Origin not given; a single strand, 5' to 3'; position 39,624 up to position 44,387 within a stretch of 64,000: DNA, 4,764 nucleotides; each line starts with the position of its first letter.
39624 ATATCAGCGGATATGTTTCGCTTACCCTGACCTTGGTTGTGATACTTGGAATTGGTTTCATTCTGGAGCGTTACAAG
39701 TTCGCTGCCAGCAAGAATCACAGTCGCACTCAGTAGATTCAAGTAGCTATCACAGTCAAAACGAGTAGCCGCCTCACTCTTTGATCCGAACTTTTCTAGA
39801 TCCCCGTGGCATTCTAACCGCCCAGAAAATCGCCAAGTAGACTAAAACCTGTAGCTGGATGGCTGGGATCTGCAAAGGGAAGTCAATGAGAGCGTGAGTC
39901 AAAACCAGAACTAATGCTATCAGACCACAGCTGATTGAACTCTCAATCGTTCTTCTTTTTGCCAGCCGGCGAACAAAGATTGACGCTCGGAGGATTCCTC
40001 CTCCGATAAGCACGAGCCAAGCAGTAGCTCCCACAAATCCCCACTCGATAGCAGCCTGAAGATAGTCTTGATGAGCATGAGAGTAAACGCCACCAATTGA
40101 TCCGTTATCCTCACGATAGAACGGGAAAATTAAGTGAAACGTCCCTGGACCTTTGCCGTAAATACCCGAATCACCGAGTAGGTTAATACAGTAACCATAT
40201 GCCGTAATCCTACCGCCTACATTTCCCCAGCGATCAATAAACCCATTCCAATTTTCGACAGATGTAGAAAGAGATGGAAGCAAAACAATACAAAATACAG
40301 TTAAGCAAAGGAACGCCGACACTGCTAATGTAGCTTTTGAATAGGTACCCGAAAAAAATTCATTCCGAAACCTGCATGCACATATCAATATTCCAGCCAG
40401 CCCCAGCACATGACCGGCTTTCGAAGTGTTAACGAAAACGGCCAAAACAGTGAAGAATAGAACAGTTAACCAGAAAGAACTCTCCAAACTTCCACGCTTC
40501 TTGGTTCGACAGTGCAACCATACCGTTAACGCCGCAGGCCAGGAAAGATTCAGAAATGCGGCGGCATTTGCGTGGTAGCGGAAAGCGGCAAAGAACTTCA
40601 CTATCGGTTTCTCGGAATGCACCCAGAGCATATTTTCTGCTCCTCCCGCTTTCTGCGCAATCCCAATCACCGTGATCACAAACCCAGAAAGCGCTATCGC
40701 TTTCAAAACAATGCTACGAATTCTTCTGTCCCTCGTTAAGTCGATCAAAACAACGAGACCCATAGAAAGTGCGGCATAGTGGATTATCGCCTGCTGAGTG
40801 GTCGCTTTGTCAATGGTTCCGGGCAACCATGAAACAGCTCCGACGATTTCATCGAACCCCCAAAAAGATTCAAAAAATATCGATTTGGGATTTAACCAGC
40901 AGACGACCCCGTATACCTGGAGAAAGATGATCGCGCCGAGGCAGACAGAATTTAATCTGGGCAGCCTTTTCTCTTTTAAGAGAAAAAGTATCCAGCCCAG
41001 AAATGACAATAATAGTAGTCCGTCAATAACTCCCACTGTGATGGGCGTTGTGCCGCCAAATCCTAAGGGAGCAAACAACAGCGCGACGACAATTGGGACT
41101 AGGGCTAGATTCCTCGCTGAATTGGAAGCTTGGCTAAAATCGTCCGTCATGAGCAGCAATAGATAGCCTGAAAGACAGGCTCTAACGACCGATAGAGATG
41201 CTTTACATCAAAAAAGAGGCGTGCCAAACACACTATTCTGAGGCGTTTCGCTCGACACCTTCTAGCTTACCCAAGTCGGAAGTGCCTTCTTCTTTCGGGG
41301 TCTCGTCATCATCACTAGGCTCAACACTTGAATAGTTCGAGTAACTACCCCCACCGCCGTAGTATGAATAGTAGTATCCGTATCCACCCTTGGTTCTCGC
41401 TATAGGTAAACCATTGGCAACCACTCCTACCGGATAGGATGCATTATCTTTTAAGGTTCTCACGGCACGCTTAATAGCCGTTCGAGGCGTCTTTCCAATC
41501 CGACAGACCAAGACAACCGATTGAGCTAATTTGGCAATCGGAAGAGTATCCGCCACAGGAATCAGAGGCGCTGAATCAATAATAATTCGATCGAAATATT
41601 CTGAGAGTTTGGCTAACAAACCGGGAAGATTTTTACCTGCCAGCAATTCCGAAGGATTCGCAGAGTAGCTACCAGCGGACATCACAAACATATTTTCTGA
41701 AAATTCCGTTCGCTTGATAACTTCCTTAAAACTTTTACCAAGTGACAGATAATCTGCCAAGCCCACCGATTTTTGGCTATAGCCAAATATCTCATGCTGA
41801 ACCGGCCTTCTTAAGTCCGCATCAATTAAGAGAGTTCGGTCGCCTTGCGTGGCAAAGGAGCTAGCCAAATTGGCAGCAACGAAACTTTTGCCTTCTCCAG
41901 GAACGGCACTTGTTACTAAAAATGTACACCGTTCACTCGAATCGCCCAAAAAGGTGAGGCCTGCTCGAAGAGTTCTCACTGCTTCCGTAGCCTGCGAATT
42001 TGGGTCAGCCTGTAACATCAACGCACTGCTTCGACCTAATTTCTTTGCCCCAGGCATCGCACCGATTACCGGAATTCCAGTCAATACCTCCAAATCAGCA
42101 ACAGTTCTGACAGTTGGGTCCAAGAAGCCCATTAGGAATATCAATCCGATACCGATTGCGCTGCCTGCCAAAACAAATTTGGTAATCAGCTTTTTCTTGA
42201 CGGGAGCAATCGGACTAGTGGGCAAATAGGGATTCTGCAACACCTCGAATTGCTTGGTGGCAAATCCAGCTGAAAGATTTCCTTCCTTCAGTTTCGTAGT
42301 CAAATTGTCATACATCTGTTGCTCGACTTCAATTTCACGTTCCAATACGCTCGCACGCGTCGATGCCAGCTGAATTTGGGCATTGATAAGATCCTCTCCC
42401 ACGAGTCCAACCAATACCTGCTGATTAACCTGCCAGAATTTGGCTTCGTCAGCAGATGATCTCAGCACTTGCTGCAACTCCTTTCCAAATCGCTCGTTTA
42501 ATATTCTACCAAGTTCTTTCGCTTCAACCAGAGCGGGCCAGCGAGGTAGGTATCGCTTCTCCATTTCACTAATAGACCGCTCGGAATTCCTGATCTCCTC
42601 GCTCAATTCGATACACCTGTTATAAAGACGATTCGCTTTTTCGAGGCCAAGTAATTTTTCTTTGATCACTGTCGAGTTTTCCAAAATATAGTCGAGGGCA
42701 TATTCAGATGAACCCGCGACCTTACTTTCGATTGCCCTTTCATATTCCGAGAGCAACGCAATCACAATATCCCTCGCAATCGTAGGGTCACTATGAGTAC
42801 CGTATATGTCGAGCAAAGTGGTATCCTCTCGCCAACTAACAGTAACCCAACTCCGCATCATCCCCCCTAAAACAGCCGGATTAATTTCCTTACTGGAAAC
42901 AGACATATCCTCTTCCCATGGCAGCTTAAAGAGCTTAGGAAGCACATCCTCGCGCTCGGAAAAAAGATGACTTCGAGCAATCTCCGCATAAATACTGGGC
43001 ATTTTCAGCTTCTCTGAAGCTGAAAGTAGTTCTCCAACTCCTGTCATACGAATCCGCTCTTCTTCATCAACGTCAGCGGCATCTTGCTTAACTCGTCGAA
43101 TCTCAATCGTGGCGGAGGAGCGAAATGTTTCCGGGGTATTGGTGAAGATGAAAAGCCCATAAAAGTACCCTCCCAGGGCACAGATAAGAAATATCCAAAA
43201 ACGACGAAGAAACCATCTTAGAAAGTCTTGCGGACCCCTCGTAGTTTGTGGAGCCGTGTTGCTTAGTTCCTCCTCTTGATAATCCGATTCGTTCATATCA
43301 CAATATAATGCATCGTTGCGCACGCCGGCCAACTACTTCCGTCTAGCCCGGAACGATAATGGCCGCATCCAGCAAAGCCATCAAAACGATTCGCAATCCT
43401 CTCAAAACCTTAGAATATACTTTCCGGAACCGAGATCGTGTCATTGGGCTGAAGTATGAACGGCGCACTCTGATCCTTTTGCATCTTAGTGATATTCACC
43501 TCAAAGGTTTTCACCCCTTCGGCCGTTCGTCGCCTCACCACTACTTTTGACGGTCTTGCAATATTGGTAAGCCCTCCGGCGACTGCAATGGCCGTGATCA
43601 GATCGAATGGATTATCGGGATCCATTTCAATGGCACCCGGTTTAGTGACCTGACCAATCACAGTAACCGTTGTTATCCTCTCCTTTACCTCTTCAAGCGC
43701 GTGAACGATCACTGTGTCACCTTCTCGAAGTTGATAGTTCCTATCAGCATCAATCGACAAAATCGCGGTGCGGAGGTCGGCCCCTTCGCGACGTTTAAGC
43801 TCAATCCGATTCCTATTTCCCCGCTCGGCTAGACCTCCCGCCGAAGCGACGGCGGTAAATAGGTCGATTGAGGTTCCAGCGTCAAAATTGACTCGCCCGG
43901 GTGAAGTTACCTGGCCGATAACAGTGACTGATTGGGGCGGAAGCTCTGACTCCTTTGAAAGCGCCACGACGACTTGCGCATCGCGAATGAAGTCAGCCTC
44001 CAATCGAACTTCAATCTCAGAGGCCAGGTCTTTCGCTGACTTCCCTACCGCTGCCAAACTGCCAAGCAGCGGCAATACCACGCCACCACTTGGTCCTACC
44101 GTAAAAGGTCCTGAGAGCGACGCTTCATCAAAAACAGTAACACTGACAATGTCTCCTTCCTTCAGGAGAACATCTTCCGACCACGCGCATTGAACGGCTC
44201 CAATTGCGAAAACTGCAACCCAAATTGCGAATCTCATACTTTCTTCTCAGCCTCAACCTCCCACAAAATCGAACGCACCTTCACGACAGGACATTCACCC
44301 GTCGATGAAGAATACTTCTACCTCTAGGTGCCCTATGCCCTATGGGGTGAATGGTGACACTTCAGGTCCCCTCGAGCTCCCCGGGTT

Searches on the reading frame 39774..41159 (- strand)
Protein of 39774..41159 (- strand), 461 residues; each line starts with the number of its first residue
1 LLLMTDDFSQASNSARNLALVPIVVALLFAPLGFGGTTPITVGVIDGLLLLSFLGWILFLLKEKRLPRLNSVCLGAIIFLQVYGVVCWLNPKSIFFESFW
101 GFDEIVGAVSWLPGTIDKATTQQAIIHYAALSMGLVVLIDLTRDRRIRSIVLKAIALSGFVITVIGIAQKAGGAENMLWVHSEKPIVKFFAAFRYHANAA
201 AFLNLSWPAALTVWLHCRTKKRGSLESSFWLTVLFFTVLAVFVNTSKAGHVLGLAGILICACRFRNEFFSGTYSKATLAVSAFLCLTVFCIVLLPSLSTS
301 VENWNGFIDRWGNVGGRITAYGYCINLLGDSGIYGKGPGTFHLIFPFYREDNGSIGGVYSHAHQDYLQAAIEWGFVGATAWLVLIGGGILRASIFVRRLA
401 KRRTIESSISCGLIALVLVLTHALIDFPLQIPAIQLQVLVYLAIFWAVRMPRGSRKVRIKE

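Call 85: search_protein_families(library=pfam, max_evalue=0.0001, proteins=[window:39774-41159:-])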
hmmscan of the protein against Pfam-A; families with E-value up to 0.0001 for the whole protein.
window:39774-41159:- (461 aa): 1 family
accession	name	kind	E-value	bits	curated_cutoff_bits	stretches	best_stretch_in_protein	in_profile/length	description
PF04932.20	Wzy_C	-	1.5e-15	57.7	31.7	1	233-382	2-149/149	O-Antigen ligase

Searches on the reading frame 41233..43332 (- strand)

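Call 97: search_protein_families(library=pfam, max_evalue=0.0001, proteins=[window:41233-43332:-])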
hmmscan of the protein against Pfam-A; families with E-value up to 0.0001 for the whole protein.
window:41233-43332:- (699 aa): 4 families
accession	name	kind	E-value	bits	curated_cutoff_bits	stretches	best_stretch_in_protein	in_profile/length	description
PF13614.12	AAA_31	-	1.9e-07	31.6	27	1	479-594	12-132/177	AAA domain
PF01656.29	CbiA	-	7.6e-07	29.6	25.4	1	474-541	4-54/125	CobQ/CobB/MinD/ParA nucleotide binding domain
PF10609.15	ParA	-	6.8e-06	26.1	27.1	1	471-558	6-83/246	NUBPL iron-transfer P-loop NTPase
PF13807.11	GNVR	-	1e-05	25.8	27.7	1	330-400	9-79/82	G-rich domain on putative tyrosine kinase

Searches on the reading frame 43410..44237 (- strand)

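Call 97: search_protein_families(library=pfam, max_evalue=0.0001, proteins=[window:43410-44237:-])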
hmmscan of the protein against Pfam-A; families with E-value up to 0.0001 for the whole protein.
window:43410-44237:- (275 aa): 3 families
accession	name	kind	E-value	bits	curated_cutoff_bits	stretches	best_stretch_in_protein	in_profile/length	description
PF22461.2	SLBB_2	-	1e-18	67.6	27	2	191-270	3-79/79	SLBB domain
PF02563.21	Poly_export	-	3.9e-18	65.8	28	1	21-93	5-76/77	Polysaccharide biosynthesis/export protein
PF10531.15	SLBB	-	3.1e-14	53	27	2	104-152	2-49/55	SLBB domain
